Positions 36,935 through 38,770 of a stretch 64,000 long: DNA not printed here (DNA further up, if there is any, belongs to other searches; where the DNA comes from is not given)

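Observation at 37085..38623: Bacterial pyrE–pyrF fusion with eukaryote-like domain order (OPRT–OMPDC) and a type-2 OMP decarboxylase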

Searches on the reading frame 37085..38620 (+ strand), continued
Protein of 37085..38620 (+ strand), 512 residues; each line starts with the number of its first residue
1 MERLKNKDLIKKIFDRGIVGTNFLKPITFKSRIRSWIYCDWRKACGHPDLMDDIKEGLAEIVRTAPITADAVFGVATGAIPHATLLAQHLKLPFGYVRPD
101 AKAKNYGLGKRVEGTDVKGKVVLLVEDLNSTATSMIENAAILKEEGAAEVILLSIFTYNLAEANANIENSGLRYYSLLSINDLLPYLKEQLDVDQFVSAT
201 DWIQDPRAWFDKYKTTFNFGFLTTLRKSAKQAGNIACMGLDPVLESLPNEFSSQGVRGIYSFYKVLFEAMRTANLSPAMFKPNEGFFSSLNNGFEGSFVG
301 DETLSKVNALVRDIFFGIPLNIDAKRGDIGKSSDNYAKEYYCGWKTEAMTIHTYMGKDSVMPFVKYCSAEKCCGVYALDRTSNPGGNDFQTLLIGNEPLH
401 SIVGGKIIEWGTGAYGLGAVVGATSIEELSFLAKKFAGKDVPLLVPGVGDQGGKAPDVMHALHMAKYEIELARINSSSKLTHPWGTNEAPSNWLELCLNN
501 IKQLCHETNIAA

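Call 16: list_cluster_members(proteins=[P0001, P0002, P0005, P0006, P0009, P0018, P0031, P0034, P0037, P0036])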
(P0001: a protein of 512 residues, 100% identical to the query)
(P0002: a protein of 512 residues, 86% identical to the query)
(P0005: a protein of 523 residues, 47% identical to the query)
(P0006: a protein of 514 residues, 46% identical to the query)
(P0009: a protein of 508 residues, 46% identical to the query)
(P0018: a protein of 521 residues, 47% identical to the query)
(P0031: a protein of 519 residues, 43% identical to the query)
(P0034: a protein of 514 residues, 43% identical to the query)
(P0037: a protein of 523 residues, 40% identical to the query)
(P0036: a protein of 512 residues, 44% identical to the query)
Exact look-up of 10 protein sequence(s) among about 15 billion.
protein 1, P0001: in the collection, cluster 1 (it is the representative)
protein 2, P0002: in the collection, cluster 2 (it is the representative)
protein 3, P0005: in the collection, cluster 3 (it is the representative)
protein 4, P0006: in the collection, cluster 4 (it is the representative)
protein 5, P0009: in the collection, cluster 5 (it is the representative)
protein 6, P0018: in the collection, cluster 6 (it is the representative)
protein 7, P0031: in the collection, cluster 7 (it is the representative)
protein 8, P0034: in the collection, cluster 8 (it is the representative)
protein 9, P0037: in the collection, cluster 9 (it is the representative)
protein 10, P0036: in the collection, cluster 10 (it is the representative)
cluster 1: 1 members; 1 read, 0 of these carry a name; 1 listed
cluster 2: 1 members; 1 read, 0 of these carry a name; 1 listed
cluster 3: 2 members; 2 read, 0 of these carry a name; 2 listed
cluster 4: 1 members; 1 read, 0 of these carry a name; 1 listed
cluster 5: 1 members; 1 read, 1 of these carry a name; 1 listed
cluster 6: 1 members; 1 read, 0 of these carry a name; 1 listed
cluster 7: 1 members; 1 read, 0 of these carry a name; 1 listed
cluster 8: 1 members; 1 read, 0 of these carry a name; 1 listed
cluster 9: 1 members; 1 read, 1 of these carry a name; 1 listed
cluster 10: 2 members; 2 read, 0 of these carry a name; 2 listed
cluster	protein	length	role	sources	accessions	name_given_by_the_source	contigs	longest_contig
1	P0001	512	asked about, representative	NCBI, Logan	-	-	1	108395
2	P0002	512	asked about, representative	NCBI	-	-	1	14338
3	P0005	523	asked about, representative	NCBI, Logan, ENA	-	-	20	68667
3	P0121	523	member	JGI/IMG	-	-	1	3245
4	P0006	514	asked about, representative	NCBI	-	-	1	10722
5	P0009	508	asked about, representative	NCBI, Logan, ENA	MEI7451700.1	MAG: orotidine-5'-phosphate decarboxylase [Candidatus Falkowbacteria bacterium]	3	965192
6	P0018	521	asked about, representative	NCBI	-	-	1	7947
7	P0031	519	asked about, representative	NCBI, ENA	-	-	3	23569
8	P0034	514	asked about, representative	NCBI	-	-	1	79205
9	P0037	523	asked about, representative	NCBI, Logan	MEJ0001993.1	MAG: orotidine-5'-phosphate decarboxylase [bacterium]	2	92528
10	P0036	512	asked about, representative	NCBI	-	-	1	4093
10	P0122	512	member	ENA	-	-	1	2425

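Call 32: find_encoding_contigs(protein=P0009, flank=10000, max_places=1)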
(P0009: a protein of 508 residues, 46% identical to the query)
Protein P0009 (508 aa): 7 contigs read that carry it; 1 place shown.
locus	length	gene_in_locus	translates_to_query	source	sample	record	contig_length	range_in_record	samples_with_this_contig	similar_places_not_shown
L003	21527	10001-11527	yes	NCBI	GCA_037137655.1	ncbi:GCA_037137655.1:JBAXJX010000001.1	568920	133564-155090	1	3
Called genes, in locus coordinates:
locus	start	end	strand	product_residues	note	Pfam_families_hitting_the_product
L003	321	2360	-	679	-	PF17191:RecG_wedge, PF01336:tRNA_anti-codon (weak), PF00270:DEAD, PF04851:ResIII, PF00271:Helicase_C, PF19833:RecG_dom3_C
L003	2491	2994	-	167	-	-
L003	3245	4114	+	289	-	PF13739:PdaC (faint), PF11738:DUF3298 (weak)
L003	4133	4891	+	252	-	PF18760:ART-PolyVal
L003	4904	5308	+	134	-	-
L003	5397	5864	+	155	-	PF18931:DUF5680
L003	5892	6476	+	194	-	PF07690:MFS_1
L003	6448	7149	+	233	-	PF02578:Cu-oxidase_4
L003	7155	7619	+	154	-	PF12641:Flavodoxin_3 (faint), PF12724:Flavodoxin_5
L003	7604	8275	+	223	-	PF03167:UDG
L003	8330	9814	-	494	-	PF00206:Lyase_1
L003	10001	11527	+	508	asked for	PF00156:Pribosyltran (weak), PF00215:OMPdecase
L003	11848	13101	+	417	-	PF07963:N_methyl, PF09603:Fib_succ_major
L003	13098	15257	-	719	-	PF00270:DEAD, PF04851:ResIII, PF00271:Helicase_C, PF16124:RecQ_Zn_bind, PF09382:RQC, PF00570:HRDC, PF14493:HTH_40, PF21220:RecQ-1-like_HTH (faint)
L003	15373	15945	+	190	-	-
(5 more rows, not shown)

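Call 33: find_encoding_contigs(protein=P0029, flank=10000, max_places=1)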
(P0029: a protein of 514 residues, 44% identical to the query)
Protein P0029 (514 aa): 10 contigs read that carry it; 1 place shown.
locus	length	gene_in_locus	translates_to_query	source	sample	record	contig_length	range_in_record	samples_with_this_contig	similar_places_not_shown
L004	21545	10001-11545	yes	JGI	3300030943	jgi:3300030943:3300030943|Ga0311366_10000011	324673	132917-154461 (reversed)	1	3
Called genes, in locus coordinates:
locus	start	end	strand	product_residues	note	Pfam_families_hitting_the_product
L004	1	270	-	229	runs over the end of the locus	PF00590:TP_methylase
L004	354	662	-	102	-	-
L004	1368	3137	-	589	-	PF02463:SMC_N (faint), PF13175:AAA_15, PF13304:AAA_21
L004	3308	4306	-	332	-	PF01420:Methylase_S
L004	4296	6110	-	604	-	PF02384:N6_Mtase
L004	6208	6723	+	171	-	-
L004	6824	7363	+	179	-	-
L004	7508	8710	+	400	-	PF00586:AIRS, PF02769:AIRS_C (faint)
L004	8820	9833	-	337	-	PF01180:DHO_dh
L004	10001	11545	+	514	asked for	PF00156:Pribosyltran, PF00215:OMPdecase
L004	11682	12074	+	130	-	-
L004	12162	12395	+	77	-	PF00581:Rhodanese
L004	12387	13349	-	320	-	PF03773:ArsP_1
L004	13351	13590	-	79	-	PF13192:Thioredoxin_3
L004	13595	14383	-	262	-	PF02900:LigB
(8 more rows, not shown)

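Call 34: find_encoding_contigs(protein=P0039, flank=10000, max_places=1)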
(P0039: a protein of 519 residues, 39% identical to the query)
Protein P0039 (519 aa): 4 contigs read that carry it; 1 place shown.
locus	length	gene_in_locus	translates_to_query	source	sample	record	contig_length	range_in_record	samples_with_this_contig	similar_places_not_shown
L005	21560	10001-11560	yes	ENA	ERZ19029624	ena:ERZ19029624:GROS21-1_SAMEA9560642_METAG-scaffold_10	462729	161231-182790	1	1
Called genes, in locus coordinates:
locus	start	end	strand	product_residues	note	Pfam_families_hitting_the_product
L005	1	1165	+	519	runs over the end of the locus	PF01546:Peptidase_M20, PF07687:M20_dimer (faint)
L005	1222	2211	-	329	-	PF13091:PLDc_2, PF00614:PLDc (faint), PF13091:PLDc_2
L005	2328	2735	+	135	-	PF01741:MscL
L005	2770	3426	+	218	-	-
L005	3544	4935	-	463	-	PF07969:Amidohydro_3 (faint), PF01979:Amidohydro_1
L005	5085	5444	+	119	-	-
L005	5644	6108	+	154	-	PF00293:NUDIX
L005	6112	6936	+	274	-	-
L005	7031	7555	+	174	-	-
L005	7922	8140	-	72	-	-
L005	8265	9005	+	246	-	PF00483:NTP_transferase, PF01128:IspD, PF02348:CTP_transf_3, PF12804:NTP_transf_3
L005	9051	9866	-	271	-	-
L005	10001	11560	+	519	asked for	PF00156:Pribosyltran (weak), PF00215:OMPdecase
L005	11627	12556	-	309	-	PF00070:Pyr_redox (faint), PF00890:FAD_binding_2 (faint), PF01134:GIDA (faint), PF01266:DAO (faint), PF03486:HI0933_like (faint), PF07992:Pyr_redox_2, PF12831:FAD_oxidored (weak), PF13738:Pyr_redox_3, +2 more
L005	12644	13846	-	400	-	PF00091:Tubulin, PF12327:FtsZ_C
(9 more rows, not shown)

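Call 35: search_protein_representatives(alignment_id=A1)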
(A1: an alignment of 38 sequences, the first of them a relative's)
Query: 38 sequences, 514 profile positions. Proteins with E-value up to 0.001 (for the whole library): 15022; up to 1e-10: 7664; up to 1e-30: 1180. The best 150 are listed.
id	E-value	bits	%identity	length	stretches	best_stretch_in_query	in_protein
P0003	5.4e-222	754.2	-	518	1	3-512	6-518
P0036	3.8e-216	734.9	-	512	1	2-511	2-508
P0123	1.6e-201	686.7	-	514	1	2-510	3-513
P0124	3.2e-194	662.6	-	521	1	3-512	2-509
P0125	4.1e-189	645.8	-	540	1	4-511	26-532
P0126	2.9e-121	421.9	-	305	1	216-512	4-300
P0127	2.1e-112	392.7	-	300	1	217-513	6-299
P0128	3.5e-104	365.5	-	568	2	219-486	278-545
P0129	1.5e-99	350.3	-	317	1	217-513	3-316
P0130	1.1e-97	344.1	-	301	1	217-511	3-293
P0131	6.3e-97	341.6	-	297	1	217-511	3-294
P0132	9.6e-97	341.0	-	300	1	220-512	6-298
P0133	2.3e-96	339.7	-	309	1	218-511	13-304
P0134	2.2e-95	336.5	-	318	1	216-513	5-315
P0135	4.1e-94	332.3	-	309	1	216-510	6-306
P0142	4.8e-86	305.7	-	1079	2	212-510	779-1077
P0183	3.6e-67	243.4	-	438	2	4-212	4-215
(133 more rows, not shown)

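Call 43: find_encoding_contigs(protein=P0002, flank=10000, max_places=2)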
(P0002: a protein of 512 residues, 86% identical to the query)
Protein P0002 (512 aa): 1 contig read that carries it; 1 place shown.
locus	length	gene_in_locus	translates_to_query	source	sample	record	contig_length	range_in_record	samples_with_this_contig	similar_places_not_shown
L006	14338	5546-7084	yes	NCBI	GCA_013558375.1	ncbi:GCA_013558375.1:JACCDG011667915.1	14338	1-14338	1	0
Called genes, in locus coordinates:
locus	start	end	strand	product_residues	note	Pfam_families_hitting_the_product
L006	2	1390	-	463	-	?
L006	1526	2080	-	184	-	PF00281:Ribosomal_L5, PF00673:Ribosomal_L5_C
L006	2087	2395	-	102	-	PF00467:KOW, PF17136:ribosomal_L24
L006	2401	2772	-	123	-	PF00238:Ribosomal_L14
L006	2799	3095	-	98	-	PF00366:Ribosomal_S17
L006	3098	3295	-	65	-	-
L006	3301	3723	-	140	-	PF00252:Ribosomal_L16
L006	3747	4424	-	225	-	PF07650:KH_2, PF00189:Ribosomal_S3_C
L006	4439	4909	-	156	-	PF00237:Ribosomal_L22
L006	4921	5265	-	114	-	PF00203:Ribosomal_S19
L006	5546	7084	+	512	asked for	PF00156:Pribosyltran, PF00215:OMPdecase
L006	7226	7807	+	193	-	-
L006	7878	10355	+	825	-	PF26299:MurL_N, PF26298:MurL_epimerase_C, PF08245:Mur_ligase_M, PF02875:Mur_ligase_C (weak)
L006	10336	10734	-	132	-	PF01219:DAGK_prokar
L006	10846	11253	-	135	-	-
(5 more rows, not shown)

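Call 46: search_protein_families(library=ncbifam, proteins=[P0128, P0142, P0183], max_evalue=0.00001)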
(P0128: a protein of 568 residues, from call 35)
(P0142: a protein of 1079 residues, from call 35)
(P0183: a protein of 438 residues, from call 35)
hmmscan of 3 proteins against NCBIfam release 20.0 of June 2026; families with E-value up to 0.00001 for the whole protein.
P0128 (568 aa): 9 families
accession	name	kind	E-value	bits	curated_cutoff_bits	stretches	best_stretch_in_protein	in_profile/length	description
TIGR02127.1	pyrF_sub2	equivalog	3.3e-53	180.5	110.6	1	277-537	2-248/261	orotidine-5'-phosphate decarboxylase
NF004034.0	PRK05500.1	equivalog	1.3e-36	126.2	656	2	279-512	6-219/478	bifunctional orotidine-5'-phosphate decarboxylase/orotate phosphoribosyltransferase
NF001729.0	PRK00455.1-3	equivalog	3.2e-33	115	245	1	16-230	12-224/231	orotate phosphoribosyltransferase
TIGR00336.1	pyrE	equivalog_domain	8.4e-25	87.5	106.8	1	31-173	8-150/173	orotate phosphoribosyltransferase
TIGR01367.1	pyrE_Therm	equivalog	3.8e-11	42.9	150.25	1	39-168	18-142/187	orotate phosphoribosyltransferase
NF010386.0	PRK13813.1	equivalog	5e-11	42.6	208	1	375-516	55-184/216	orotidine 5'-phosphate decarboxylase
NF010382.0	PRK13809.1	equivalog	3.8e-06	26.4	208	1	38-216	28-200/210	orotate phosphoribosyltransferase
NF002636.0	PRK02304.1-5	equivalog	7.6e-06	25.5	125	0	130-169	116-155/176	adenine phosphoribosyltransferase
NF005592.0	PRK07322.1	subfamily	8.5e-06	25.3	143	0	122-169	111-158/180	adenine phosphoribosyltransferase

P0142 (1079 aa): 69 families (the best 25 are shown)
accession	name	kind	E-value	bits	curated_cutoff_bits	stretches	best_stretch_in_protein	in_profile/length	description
NF005751.0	PRK07575.1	equivalog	9.3e-124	413.2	529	2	188-413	216-437/440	dihydroorotase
NF006559.0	PRK09060.1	equivalog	3.1e-109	365.2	482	2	190-414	220-440/444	dihydroorotase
NF006688.0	PRK09236.1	equivalog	3.7e-108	362.2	535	2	1-185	1-183/444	dihydroorotase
NF002668.0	PRK02382.1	equivalog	1.4e-106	356.9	452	2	174-410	197-426/436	dihydroorotase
TIGR00857.1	pyrC_multi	subfamily_domain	8.7e-100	334.6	279.05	2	175-393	190-410/412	dihydroorotase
NF006837.0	PRK09357.1-2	equivalog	7.4e-83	278.5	575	2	182-395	210-425/428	dihydroorotase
NF003271.0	PRK04250.1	equivalog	3.3e-82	276.3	405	1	10-395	9-391/407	dihydroorotase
TIGR03178.1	allantoinase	equivalog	1.7e-76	257.8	357.85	2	171-408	203-437/441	allantoinase AllB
NF004839.0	PRK06189.1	equivalog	4.8e-76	256.2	631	2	162-396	199-435/451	allantoinase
NF006841.0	PRK09357.2-2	equivalog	1.1e-70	238.5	640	2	180-394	203-419/421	dihydroorotase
TIGR02033.1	D-hydantoinase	equivalog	2e-69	234.7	393.25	2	181-396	215-441/454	dihydropyrimidinase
NF009941.0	PRK13404.1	subfamily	2.8e-66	224.1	647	2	180-397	217-449/478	dihydropyrimidinase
TIGR02127.1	pyrF_sub2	equivalog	4.9e-66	222.6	110.6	1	787-1058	3-255/261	orotidine-5'-phosphate decarboxylase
NF006839.0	PRK09357.1-4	equivalog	1.6e-65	221.4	576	2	190-393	216-421/422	dihydroorotase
NF006844.0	PRK09357.2-5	equivalog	3.8e-64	217.2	701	2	178-394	206-422/422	dihydroorotase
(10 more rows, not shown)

P0183 (438 aa): 25 families
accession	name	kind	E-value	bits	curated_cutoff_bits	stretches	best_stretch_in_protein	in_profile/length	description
NF001729.0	PRK00455.1-3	equivalog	3.3e-93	311.3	245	2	225-433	14-223/231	orotate phosphoribosyltransferase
TIGR00336.1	pyrE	equivalog_domain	4.1e-56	189.5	106.8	2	239-399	11-171/173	orotate phosphoribosyltransferase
NF010382.0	PRK13809.1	equivalog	1.5e-40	138.8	208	2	223-424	9-204/210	orotate phosphoribosyltransferase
NF004034.0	PRK05500.1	equivalog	1.3e-35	122.9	656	2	244-412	304-467/478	bifunctional orotidine-5'-phosphate decarboxylase/orotate phosphoribosyltransferase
TIGR01367.1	pyrE_Therm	equivalog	6.1e-32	110.8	150.25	2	247-398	19-162/187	orotate phosphoribosyltransferase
NF002620.0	PRK02277.1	subfamily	6.7e-21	74.9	115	2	36-161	56-187/201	orotate phosphoribosyltransferase-like protein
NF002320.0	PRK01259.1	subfamily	5.5e-11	42.4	297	0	291-366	167-243/316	ribose-phosphate diphosphokinase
NF002686.0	PRK02458.1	equivalog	8.3e-11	41.9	506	0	265-388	146-269/323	ribose-phosphate diphosphokinase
NF002634.0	PRK02304.1-3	equivalog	9e-11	41.8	170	0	333-397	114-178/182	adenine phosphoribosyltransferase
NF002636.0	PRK02304.1-5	equivalog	2.8e-10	40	125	0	36-133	26-121/176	adenine phosphoribosyltransferase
TIGR01251.1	ribP_PPkin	subfamily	3.5e-10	39.3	113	0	55-176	148-270/309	ribose-phosphate diphosphokinase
NF005592.0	PRK07322.1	subfamily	1.1e-09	38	143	0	336-377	119-160/180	adenine phosphoribosyltransferase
NF005537.0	PRK07199.1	subfamily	1.3e-08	34.2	322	0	64-154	158-249/301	ribose-phosphate diphosphokinase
NF002635.0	PRK02304.1-4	subfamily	2.2e-08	33.9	146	0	334-376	112-154/188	adenine phosphoribosyltransferase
NF009211.0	PRK12560.1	equivalog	2.3e-08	34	188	0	334-384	111-159/187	adenine phosphoribosyltransferase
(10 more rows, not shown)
